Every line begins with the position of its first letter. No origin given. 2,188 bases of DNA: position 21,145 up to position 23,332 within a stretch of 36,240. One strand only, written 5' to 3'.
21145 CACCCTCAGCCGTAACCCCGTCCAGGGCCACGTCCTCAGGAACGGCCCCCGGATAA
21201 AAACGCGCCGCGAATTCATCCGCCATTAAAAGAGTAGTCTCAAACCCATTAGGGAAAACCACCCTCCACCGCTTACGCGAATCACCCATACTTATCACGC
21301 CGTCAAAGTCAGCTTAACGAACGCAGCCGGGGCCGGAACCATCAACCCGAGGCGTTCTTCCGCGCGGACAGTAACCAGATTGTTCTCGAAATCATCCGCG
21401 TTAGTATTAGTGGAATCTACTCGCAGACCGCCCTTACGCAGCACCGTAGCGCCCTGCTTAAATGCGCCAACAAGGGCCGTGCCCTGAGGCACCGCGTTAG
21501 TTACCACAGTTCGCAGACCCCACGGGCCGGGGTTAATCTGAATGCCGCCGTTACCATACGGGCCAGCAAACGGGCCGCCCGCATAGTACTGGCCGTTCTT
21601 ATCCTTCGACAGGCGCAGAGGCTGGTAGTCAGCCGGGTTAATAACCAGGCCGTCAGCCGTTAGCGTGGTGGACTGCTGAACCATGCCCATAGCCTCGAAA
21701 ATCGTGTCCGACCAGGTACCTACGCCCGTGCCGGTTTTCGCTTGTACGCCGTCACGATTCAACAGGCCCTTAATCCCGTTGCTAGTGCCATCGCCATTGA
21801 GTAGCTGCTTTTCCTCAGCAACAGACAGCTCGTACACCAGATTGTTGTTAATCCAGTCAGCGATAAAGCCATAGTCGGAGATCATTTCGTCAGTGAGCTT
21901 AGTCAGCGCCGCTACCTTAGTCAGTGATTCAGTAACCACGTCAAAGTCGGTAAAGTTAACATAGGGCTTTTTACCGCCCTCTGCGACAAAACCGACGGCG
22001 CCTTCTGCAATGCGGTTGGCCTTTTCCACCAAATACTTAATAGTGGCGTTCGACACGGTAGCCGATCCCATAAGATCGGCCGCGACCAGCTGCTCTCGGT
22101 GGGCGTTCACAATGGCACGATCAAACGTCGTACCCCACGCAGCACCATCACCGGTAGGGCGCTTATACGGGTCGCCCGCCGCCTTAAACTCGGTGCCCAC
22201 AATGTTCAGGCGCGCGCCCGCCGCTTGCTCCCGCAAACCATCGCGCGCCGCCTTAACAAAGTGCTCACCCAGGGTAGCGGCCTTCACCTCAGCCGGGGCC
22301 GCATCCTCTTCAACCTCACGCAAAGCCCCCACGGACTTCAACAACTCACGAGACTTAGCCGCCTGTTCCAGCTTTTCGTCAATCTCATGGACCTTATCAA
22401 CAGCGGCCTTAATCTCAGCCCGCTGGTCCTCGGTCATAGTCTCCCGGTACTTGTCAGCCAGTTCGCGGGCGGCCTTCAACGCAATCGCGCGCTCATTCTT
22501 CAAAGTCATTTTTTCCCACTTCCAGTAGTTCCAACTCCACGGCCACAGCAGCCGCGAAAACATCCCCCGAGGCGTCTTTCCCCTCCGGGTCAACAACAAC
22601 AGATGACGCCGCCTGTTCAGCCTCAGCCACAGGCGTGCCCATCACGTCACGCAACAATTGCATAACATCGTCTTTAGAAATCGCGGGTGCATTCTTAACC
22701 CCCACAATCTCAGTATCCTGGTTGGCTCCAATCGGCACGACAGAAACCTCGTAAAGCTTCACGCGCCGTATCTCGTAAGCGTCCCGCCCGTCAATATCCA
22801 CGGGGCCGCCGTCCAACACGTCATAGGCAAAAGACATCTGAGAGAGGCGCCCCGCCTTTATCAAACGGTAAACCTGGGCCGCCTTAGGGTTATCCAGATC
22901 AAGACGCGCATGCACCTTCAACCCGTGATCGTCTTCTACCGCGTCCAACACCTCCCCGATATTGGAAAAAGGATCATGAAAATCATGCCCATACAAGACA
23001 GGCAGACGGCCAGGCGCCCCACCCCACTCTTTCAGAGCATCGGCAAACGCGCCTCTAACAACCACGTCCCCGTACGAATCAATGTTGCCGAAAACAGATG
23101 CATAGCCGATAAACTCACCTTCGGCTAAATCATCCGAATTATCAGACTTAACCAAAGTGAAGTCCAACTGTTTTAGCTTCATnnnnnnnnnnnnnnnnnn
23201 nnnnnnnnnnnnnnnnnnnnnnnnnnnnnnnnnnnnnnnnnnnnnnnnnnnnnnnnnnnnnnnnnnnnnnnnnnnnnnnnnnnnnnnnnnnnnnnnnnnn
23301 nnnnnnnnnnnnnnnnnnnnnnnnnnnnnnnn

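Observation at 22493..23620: P-loop kinase-like domain fused in frame to the prohead protease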

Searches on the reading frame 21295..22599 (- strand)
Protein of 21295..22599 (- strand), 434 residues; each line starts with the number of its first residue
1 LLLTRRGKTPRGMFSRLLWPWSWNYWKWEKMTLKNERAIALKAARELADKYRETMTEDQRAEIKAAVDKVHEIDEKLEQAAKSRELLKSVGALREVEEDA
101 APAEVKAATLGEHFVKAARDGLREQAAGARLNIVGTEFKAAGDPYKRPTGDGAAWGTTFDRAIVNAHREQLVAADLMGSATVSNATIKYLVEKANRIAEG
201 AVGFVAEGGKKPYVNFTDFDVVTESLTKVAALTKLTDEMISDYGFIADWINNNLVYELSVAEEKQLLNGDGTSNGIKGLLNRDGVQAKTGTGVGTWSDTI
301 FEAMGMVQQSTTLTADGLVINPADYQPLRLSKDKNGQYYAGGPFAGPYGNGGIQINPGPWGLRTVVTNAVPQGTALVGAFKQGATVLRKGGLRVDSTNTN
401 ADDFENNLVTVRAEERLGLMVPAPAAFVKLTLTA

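Call 33: search_protein_families(library=phrogs, proteins=[window:21295-22599:-], max_evalue=0.001)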
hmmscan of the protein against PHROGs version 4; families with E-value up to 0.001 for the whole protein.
window:21295-22599:- (434 aa): 4 families
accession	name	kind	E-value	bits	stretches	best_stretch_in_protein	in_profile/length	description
phrog_10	-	head and packaging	9.2e-61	207.7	1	31-434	263-637/752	major head protein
phrog_617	-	head and packaging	7.1e-17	62.5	1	42-428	215-619/626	major head protein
phrog_1650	-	head and packaging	2.2e-09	38.1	1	159-431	29-296/300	major head protein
phrog_2263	-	head and packaging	1.8e-08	34.8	1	36-433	171-544/551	major head protein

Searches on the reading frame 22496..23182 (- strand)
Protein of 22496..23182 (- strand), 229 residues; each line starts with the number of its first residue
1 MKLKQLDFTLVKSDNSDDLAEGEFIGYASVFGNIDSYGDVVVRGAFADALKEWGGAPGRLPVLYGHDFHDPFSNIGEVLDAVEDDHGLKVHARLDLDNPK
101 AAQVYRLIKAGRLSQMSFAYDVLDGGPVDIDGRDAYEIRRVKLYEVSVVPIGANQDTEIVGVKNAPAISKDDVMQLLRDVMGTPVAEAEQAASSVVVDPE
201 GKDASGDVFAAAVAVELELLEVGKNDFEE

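Call 6: search_protein_families(library=pfam, proteins=[window:22496-23182:-], max_evalue=1)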
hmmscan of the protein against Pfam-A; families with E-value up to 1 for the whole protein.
window:22496-23182:- (229 aa): 1 family
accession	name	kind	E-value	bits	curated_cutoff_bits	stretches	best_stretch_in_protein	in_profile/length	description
PF04586.22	Peptidase_S78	-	1.8e-34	119.7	21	1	20-160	13-153/165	Caudovirus prohead serine protease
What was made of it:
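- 22493..23182 (-): Short form: 229-aa prohead protease alone. Peptidase_S78 E 1.8e-34 (call 6).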

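Call 7: search_protein_families(library=phrogs, proteins=[window:22496-23182:-], max_evalue=0.01)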
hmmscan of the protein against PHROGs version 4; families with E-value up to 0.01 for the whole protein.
window:22496-23182:- (229 aa): 13 families
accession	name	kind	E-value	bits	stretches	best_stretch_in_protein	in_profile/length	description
phrog_3244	-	head and packaging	7.5e-68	230.6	1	1-168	11-186/326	head maturation protease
phrog_80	-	head and packaging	1.6e-55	190.4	1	2-172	218-388/607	head maturation protease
phrog_9644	-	head and packaging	9.1e-49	167.6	1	15-171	156-316/341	head maturation protease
phrog_617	-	head and packaging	3e-15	57.1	1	56-181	57-171/626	major head protein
phrog_3270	-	head and packaging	2.5e-10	40.6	1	21-184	4-152/603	head maturation protease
phrog_2263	-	head and packaging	9.3e-07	29.1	1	63-167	78-181/551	major head protein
phrog_11321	-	unknown function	1.4e-06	29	1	62-157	35-134/327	-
phrog_4523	-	head and packaging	1.8e-06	28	1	58-170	71-179/644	major head and protease protein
phrog_13042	-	head and packaging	1.3e-05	25.5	1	83-159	91-171/386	major head protein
phrog_7053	-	head and packaging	3.7e-05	24.4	1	76-166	96-192/390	head maturation protease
phrog_7015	-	head and packaging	0.00034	21.2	1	59-191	46-165/240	head maturation protease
phrog_36211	-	head and packaging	0.0063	16.6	1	77-158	79-160/378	head maturation protease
phrog_37668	-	head and packaging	0.0072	16.5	1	29-156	35-160/313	head maturation protease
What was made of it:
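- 22493..23620 (-): Long form: 375-codon ORF (with stop) encoding P-loop kinase-like domain, linker, S78 prohead protease and C-terminal helical tail. Pfam and PHROG hits cover both halves, and phrog_9644 spans both (calls 6, 7).
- The PHROG profile spans both halves (call 7).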
